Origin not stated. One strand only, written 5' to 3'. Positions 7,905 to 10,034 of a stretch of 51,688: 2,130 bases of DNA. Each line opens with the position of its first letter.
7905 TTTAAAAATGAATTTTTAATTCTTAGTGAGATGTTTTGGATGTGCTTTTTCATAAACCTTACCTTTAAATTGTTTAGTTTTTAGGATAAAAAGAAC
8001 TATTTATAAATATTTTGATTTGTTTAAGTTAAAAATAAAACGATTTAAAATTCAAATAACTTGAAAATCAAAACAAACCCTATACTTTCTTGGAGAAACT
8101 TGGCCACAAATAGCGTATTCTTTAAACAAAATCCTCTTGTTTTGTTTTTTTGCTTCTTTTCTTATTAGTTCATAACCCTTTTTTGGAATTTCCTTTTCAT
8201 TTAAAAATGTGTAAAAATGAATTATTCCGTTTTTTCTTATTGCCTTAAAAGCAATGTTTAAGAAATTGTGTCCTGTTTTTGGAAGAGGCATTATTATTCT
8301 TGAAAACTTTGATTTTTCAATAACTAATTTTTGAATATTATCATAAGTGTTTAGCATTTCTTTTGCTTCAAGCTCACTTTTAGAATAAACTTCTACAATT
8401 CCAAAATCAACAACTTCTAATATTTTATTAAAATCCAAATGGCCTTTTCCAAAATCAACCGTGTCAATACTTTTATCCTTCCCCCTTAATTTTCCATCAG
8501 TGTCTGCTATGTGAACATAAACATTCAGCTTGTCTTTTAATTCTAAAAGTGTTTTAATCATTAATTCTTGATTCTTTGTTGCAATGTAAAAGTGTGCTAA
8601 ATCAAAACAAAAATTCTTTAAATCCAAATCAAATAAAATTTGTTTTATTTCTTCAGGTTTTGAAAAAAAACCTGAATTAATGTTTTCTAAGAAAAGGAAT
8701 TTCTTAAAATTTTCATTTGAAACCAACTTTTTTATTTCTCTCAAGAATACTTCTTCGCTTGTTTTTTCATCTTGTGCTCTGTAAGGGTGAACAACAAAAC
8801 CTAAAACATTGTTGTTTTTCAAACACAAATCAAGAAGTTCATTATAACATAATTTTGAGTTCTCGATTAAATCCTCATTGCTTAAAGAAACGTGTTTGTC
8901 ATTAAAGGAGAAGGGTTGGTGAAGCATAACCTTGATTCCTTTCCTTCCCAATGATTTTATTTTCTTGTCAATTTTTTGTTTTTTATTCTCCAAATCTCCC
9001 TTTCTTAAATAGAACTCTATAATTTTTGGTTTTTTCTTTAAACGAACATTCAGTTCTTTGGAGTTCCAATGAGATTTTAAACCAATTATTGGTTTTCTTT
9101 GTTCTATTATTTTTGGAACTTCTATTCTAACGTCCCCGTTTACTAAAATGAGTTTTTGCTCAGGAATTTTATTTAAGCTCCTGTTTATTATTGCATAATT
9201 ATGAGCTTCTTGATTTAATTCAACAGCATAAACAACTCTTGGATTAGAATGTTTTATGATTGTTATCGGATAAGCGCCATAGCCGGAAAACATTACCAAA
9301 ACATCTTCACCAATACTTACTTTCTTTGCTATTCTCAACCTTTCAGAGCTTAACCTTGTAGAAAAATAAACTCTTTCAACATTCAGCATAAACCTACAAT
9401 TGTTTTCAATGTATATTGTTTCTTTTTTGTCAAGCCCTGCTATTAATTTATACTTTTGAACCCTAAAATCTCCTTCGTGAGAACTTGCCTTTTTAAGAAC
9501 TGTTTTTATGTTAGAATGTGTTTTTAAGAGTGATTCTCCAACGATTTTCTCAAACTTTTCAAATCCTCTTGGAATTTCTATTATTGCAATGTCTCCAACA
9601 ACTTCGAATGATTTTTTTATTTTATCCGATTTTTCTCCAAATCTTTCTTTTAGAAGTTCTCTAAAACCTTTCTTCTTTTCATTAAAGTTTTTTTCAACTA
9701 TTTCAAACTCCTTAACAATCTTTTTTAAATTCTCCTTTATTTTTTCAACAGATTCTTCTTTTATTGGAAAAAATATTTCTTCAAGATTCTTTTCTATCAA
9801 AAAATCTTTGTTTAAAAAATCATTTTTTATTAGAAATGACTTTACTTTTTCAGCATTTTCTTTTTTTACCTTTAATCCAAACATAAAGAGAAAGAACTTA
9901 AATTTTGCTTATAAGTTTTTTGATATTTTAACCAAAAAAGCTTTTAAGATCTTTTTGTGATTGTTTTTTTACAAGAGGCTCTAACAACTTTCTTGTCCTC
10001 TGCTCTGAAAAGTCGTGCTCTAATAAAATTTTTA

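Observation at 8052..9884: Complete TIM-barrel domain nested inside the catalytic domain of a Trm5-type tRNA methyltransferase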

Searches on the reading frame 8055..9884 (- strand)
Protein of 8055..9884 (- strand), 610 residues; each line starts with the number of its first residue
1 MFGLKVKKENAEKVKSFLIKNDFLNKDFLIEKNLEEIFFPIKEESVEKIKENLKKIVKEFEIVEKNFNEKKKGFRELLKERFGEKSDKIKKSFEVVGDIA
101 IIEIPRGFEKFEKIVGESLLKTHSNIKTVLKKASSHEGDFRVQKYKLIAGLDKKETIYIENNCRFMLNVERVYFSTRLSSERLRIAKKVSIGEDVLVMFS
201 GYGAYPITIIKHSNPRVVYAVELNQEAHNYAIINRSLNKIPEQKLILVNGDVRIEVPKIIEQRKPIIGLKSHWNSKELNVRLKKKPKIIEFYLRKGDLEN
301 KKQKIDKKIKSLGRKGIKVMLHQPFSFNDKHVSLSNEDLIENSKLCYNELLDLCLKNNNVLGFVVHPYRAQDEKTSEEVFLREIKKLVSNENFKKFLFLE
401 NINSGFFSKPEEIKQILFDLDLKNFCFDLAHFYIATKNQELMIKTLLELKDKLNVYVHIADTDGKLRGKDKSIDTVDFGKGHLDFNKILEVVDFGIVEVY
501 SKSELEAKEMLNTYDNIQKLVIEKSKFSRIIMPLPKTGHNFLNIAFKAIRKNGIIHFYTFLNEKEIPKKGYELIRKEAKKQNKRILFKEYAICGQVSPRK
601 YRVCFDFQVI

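Call 3: search_protein_families(library=pfam, proteins=[window:8055-9884:-], max_evalue=1)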
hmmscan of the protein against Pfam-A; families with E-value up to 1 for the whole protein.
window:8055-9884:- (610 aa): 3 families
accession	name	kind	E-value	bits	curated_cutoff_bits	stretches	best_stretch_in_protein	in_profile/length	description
PF02475.24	TRM5-TYW2_MTfase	-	1.6e-38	132.6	28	2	156-257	1-100/164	TRM5/TYW2 methyltransferase domain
PF25133.1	TYW2_N_2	-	2.8e-17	63.1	27.7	1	75-152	2-78/79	TYW2 N-terminal domain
PF18093.7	Trm5_N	-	1.3e-07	31.7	22.7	1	3-47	1-45/47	tRNA methyltransferase 5 N-terminal domain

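Call 4: search_protein_families(library=ncbifam, proteins=[window:8055-9884:-], max_evalue=1)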
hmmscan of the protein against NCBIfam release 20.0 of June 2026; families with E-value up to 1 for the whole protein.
window:8055-9884:- (610 aa): 7 families
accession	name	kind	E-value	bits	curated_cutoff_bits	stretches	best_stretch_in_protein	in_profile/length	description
NF047730.1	tRNAMtaseTrm5b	equivalog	7e-58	196.3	600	2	1-313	1-298/330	tRNA (guanine(37)-N1)-methyltransferase Trm5b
NF047732.1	tRNAMtaseTrm5bMeth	equivalog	2.7e-51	174.6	500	2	2-254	2-257/337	tRNA (guanine(37)-N1)-methyltransferase Trm5b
NF047729.1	tRNAMtaseTaw21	equivalog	6e-43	146.8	400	2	89-261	3-174/250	tRNA 4-demethylwyosine(37)-methyltransferase Taw21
NF047728.1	tRNAMtaseTaw22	equivalog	2e-42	145.5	550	2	1-316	1-312/336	tRNA (guanine(37)-N1)/4-demethylwyosine(37)-methyltransferase Taw22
NF047824.1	tRNAwyosineTaw2Meth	equivalog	1.2e-27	97.2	350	2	95-249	4-151/245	tRNA(Phe) (4-demethylwyosine(37)-C(7)) aminocarboxypropyltransferase Taw2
NF047823.1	tRNAwyosTaw2Pyroc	equivalog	4.8e-21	75.4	550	2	74-243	10-176/277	tRNA(Phe) (4-demethylwyosine(37)-C(7)) aminocarboxypropyltransferase Taw2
TIGR04488.1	SoxY_true_GGCGG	equivalog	0.11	12.9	125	0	413-473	82-140/149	thiosulfate oxidation carrier protein SoxY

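Call 5: find_homologous_proteins(query=window:8055-9884:-, max_evalue=0.00001)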
Query window:8055-9884:- (610 aa): 147 proteins with E <= 0.00001 among 8000 candidates; the best 120 are listed.
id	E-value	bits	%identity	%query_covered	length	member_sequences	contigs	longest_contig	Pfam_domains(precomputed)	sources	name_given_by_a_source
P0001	0.0e+0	1317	100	100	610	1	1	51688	PF02475.24,PF25133.2,PF18093.8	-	-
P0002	4.0e-282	955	70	100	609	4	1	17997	PF01261.31,PF02475.24,PF25133.2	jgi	-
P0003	6.1e-281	951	70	100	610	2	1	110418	PF01261.31,PF02475.24,PF25133.2,PF18093.8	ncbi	ncbi:MAG: TIM barrel protein [Candidatus Woesearchaeota archaeon]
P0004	1.5e-210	719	54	100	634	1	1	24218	PF01261.31,PF02475.24,PF25133.2,PF18093.8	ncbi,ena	-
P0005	1.0e-175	604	48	99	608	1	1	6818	PF01261.31,PF02475.24,PF25133.2,PF18093.8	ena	-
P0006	2.9e-125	437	46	86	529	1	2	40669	PF02475.24,PF25133.2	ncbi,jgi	-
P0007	3.0e-113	398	41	88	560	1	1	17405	PF01261.31,PF02475.24,PF25133.2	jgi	jgi:tRNA (guanine37-N1)-methyltransferase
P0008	1.8e-112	395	39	89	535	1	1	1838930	PF01261.31,PF02475.24,PF25133.2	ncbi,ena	-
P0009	1.1e-110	389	41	89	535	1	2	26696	PF01261.31,PF02475.24,PF25133.2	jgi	-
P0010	1.9e-110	388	40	88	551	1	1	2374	PF01261.31,PF02475.24,PF25133.2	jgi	jgi:tRNA G37 N-methylase Trm5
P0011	4.0e-110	387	39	88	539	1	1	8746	PF01261.31,PF02475.24,PF25133.2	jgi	jgi:tRNA G37 N-methylase Trm5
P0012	4.5e-109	384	39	100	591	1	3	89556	PF02475.24,PF25133.2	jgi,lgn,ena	-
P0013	2.3e-107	378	40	100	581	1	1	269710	PF02475.24,PF25133.2,PF18093.8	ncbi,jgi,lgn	ncbi:MAG: hypothetical protein WC758_04220 [Candidatus Woesearchaeota archaeon]|jgi:tRNA (guanine37-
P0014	3.9e-107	377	37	100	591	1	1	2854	PF01261.31,PF02475.24,PF25133.2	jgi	jgi:tRNA (guanine37-N1)-methyltransferase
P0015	4.8e-107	377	39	100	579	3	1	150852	PF01261.31,PF02475.24,PF25133.2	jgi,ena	-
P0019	4.2e-104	367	37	100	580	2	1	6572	PF02475.24,PF25133.2,PF18093.8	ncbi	ncbi:MAG: hypothetical protein ACP5NW_03045 [Candidatus Woesearchaeota archaeon]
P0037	2.8e-96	341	48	42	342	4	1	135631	PF02475.24,PF25133.2,PF18093.8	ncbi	-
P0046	9.5e-85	303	34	100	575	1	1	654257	PF01261.31,PF02475.24,PF25133.2,PF18093.8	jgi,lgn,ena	-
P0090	1.7e-59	220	38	54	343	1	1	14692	PF02475.24,PF25133.2,PF18093.8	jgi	jgi:tRNA (guanine37-N1)-methyltransferase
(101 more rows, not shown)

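Call 24: predict_structure(alignment_id=A2)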
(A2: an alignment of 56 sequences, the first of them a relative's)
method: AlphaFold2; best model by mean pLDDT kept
length: 610 residues; sequences in the alignment: 56
mean_pLDDT: 95.4   pTM: 0.85
mean pLDDT of the five models: 95.4, 95.1, 95.1, 94.3, 93.7
residues with pLDDT >= 90: 548; 70-90: 62; 50-70: 0; < 50: 0
segments of 3 or more residues with pLDDT < 50: none
pLDDT, mean of each block of 10 residues (from residue 1): 96 96 95 96 96 93 94 90 88 93 90 94 95 85 93 97 97 90 98 97 98 98 98 98 98 98 97 97 98 97 98 98 97 97 98 98 94 90 97 98 95 96 97 97 97 97 89 89 95 95 95 96 96 92 98 97 98 98 98 92 97
secondary structure, 60 per line:
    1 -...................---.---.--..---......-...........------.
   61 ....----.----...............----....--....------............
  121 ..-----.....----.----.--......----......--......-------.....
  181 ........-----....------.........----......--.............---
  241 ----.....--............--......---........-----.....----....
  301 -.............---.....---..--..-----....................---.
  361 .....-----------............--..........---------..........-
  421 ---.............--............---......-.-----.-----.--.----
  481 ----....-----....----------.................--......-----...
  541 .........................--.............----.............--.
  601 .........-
elements in order: E2-7 H8-20 E36-41 H43-53 E60-64 H74-88 E93-96 E99-102 H109-122 E128-132 E145-150 E155-160 E163-168 H176-188 E194-197 H204-212 E217-222 H225-237 E245-249 H252-263 E266-271 H275-282 E288-292 H297-300 H302-314 E318-322 H337-356 E360-365 H377-388 H391-396 E397-400 H410-419 E424-428 H429-436 H439-450 E454-459 H485-488 E494-497 H508-524 E527-532 H538-548 E549-562 H568-580 E585-597 E600-609

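Call 27: fold_search(model_id=the predicted structure, library=pdb)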
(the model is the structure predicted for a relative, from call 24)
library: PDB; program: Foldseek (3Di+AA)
matches with E <= 10: 1938; with E <= 0.001: 142
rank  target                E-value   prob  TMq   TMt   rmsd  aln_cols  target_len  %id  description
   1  5yac                  6.4e-29  1.00  0.44  0.77   5.7       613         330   18  Crystal structure of WT Trm5b from Pyrococcus abyssi (released 2017-09-27)
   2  2zzn_B                8.5e-28  1.00  0.46  0.81   5.3       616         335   19  The complex structure of aTrm5 and tRNACys (released 2009-09-15)
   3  2zzn_A                3.9e-27  1.00  0.45  0.79   6.1       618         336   19  The complex structure of aTrm5 and tRNACys (released 2009-09-15)
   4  2yx1_A                2.3e-26  1.00  0.38  0.70  13.4       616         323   19  Crystal structure of M.jannaschii tRNA m1G37 methyltransferase (released 2008-04-22)
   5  5hji                  1.1e-25  1.00  0.40  0.68  11.1       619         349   16  Crystal Structure of Pyrococcus abyssi Trm5a complexed with adenosine (released 2016-10-12)
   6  2zzm_A                1.2e-25  1.00  0.47  0.82   5.8       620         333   19  The complex structure of aTrm5 and tRNALeu (released 2009-09-15)
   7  5hjj                  2.0e-25  1.00  0.40  0.68  11.1       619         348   16  Crystal Structure of Pyrococcus abyssi Trm5a (released 2016-10-12)
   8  3ay0_A                1.3e-24  1.00  0.38  0.70  13.8       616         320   18  Crystal structure of Methanocaldococcus jannaschii Trm5 in complex with adenosine (released 2011-08-17)
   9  5hjk                  1.5e-24  1.00  0.40  0.68  11.2       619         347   16  Crystal Structure of Pyrococcus abyssi Trm5a complexed with SAH (released 2016-10-12)
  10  5wt1_A                3.4e-24  1.00  0.47  0.82   4.7       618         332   15  Pyrococcus abyssi methyltransferase PaTrm5a bound by SAH and cognate tRNA (released 2017-12-13)
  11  2yx1_B                5.4e-24  1.00  0.37  0.70  14.1       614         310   18  Crystal structure of M.jannaschii tRNA m1G37 methyltransferase (released 2008-04-22)
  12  5wt1_B                7.6e-24  1.00  0.46  0.80   5.0       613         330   15  Pyrococcus abyssi methyltransferase PaTrm5a bound by SAH and cognate tRNA (released 2017-12-13)
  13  3ay0_B                1.1e-21  1.00  0.36  0.68  16.5       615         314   18  Crystal structure of Methanocaldococcus jannaschii Trm5 in complex with adenosine (released 2011-08-17)
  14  3a25                  3.1e-14  1.00  0.39  0.86   6.1       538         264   13  Crystal structure of P. horikoshii TYW2 in complex with AdoMet (released 2009-09-15)
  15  3k6r                  3.9e-14  1.00  0.40  0.89   4.6       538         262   13  CRYSTAL STRUCTURE OF putative transferase PH0793 FROM PYROCOCCUS HORIKOSHII (released 2009-10-20)
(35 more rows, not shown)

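Call 30: find_encoding_contigs(protein=P0003, flank=10000, max_places=3)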
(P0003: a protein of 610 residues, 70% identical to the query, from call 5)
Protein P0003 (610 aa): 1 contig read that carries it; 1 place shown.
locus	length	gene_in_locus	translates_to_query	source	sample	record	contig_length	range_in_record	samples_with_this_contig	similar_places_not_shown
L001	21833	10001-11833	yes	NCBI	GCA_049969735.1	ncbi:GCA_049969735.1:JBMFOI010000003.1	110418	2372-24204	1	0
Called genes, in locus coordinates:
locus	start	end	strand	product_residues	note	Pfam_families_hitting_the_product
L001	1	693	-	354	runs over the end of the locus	-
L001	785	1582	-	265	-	PF01978:TrmB, PF11495:TrmB_EBD_N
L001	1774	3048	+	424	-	PF00265:TK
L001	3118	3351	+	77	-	-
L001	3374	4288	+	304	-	PF01008:IF-2B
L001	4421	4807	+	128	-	PF01870:Hjc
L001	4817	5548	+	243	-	PF02002:TFIIE_alpha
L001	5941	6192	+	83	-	PF00125:Histone, PF00808:CBFD_NFYB_HMF, PF15511:CENP-T_C (weak), PF02969:TAF (weak), PF15630:CENP-S (faint)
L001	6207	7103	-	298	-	PF13691:Lactamase_B_4, PF23023:Anti-Pycsar_Apyc1, PF00753:Lactamase_B, PF12706:Lactamase_B_2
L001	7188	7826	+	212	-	PF02778:tRNA_int_endo_N, PF01974:tRNA_int_endo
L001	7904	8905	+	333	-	-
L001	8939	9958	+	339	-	PF00752:XPG_N, PF00867:XPG_I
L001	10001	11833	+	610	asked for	PF18093:Trm5_N, PF25133:TYW2_N_2, PF02475:TRM5-TYW2_MTfase, PF01261:AP_endonuc_2, PF02475:TRM5-TYW2_MTfase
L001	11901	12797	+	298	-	PF02355:SecD_SecF_C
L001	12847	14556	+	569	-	PF00873:ACR_tran (weak), PF02355:SecD_SecF_C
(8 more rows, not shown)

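Call 32: find_encoding_contigs(protein=P0008, flank=8000, max_places=2)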
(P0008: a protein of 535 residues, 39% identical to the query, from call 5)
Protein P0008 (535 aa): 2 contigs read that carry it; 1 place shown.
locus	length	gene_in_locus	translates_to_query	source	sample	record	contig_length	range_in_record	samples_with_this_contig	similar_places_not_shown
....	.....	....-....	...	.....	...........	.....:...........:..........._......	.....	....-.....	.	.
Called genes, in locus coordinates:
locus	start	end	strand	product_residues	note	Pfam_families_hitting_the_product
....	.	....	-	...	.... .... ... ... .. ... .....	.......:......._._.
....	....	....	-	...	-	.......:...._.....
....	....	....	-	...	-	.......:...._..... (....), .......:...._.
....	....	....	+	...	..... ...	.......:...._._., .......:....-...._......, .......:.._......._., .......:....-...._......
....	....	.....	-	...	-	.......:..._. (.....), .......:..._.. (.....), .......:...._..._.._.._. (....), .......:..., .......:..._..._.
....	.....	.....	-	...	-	-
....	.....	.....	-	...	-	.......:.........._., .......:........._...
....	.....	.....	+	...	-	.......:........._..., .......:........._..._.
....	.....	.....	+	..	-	-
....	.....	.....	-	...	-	-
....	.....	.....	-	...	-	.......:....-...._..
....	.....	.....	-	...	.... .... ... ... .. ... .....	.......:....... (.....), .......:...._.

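Call 33: find_encoding_contigs(protein=P0046, flank=8000, max_places=2)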
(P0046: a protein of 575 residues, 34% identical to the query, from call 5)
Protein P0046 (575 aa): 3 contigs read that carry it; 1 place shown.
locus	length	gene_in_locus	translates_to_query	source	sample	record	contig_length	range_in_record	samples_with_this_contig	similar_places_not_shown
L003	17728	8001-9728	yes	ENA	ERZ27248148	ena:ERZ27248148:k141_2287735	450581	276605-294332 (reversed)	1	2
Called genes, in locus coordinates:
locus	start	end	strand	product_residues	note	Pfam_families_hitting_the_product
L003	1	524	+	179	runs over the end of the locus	PF13482:RNase_H_2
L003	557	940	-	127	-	-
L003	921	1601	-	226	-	PF09382:RQC (weak), PF14493:HTH_40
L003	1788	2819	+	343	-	PF00752:XPG_N, PF00867:XPG_I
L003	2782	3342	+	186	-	PF14512:TM1586_NiRdase, PF00881:Nitroreductase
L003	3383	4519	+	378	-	PF00324:AA_permease (weak), PF01490:Aa_trans, PF03222:Trp_Tyr_perm, PF03845:Spore_permease, PF13520:AA_permease_2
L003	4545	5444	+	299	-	PF00892:EamA, PF03151:TPT (faint)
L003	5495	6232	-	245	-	PF01978:TrmB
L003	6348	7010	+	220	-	-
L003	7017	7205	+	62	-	-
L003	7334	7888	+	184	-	-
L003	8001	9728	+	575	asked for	PF18093:Trm5_N, PF25133:TYW2_N_2, PF02475:TRM5-TYW2_MTfase, PF01261:AP_endonuc_2, PF02475:TRM5-TYW2_MTfase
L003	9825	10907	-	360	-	-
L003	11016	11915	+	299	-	PF01939:NucS_C, PF01878:EVE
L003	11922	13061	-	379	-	PF13191:AAA_16 (faint), PF00004:AAA, PF17862:AAA_lid_3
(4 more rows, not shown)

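Call 45: find_related_loci(query=A2, collection=genome_contigs, flank=4000)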
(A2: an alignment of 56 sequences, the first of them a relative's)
Query A2 (610 aa) in genome_contigs; peptide patterns used: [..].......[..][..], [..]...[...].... (x = any residue, [..] = any of these).
599 stretches matched a pattern (row limit reached: there are more); 581 encode a relative of the query (tblastn E <= 1e-3); the best 80 are kept; 80 distinct loci.
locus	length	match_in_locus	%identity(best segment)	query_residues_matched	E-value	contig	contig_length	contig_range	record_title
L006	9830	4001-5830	69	1-610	0e+0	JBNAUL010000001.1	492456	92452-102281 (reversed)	MAG: Candidatus Woesearchaeota archaeon isolate Kamch4342-D-MF-011 bin55.fa-1, whole genome shotgun sequence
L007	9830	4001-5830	37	1-609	2e-128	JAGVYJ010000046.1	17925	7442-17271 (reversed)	Candidatus Woesearchaeota archaeon isolate RIFCSPHIGHO2_01_FULL_49_8 rifcsphigho2_01_scaffold_20980, whole genome shotgu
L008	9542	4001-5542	46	84-608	1e-117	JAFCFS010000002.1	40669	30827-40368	Candidatus Woesearchaeota archaeon isolate Meg22_1618_Bin_98 Meg22_1618_Bin_98_scaffold_972, whole genome shotgun sequen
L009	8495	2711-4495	41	1-609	3e-117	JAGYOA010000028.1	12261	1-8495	Candidatus Woesearchaeota archaeon isolate M55A3 28, whole genome shotgun sequence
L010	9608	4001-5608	39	66-610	8e-117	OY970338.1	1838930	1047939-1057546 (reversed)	MAG: uncultured Candidatus Woesearchaeota archaeon isolate MFD02416.bin.c.18 genome assembly, chromosome: 1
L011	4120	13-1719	38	1-610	2e-115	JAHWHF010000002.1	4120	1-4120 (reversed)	MAG: Candidatus Woesearchaeota archaeon isolate FT2_175 k127_2129628, whole genome shotgun sequence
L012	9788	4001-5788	40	1-610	2e-112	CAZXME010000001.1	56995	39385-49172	MAG TPA_asm: uncultured Methanosarcinales archaeon isolate SRP191223_co1_28 genome assembly, contig: NODE_319_length_569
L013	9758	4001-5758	38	1-610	5e-112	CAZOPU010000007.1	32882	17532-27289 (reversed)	MAG TPA_asm: uncultured Methanosarcinales archaeon isolate SRP167436_co1_361 genome assembly, contig: NODE_1870_length_3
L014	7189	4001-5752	39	4-610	2e-110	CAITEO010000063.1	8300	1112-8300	uncultured Candidatus Woesearchaeota archaeon isolate AlinenSediments_bin-1271 genome assembly, contig: bin-1271:063/101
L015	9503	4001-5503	40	89-610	2e-110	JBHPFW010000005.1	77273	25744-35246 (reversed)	Nanoarchaeota archaeon isolate SAG AM-311-K23 NODE_5_length_77273_cov_29.420070, whole genome shotgun sequence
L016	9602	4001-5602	39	70-609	9e-110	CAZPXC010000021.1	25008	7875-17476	MAG TPA_asm: uncultured Methanosarcinales archaeon isolate binchicken_co151_549 genome assembly, contig: NODE_2655_lengt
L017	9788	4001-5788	41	1-609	5e-110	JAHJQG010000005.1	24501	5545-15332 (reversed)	MAG: Nanoarchaeota archaeon isolate OS_PC_MetaG.mb.100 OS_PC_MetaG.mb.100_k141_10293, whole genome shotgun sequence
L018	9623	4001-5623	39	70-610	3e-109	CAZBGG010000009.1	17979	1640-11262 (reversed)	MAG TPA_asm: uncultured Methanosarcinales archaeon isolate binchicken_co32_266 genome assembly, contig: NODE_4793_length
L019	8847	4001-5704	37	3-609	6e-109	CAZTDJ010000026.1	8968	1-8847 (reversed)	MAG TPA_asm: Candidatus Woesearchaeota archaeon isolate binchicken_co125_1099 genome assembly, contig: NODE_15840_length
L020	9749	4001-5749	38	1-610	2e-108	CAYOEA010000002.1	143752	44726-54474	MAG TPA_asm: uncultured Methanosarcinales archaeon isolate binchicken_co47_10 genome assembly, contig: NODE_43_length_14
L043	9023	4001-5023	46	1-610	2e-54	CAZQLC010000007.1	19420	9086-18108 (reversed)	MAG TPA_asm: uncultured Methanosarcinales archaeon isolate SRP214966_co4_491 genome assembly, contig: NODE_2311_length_1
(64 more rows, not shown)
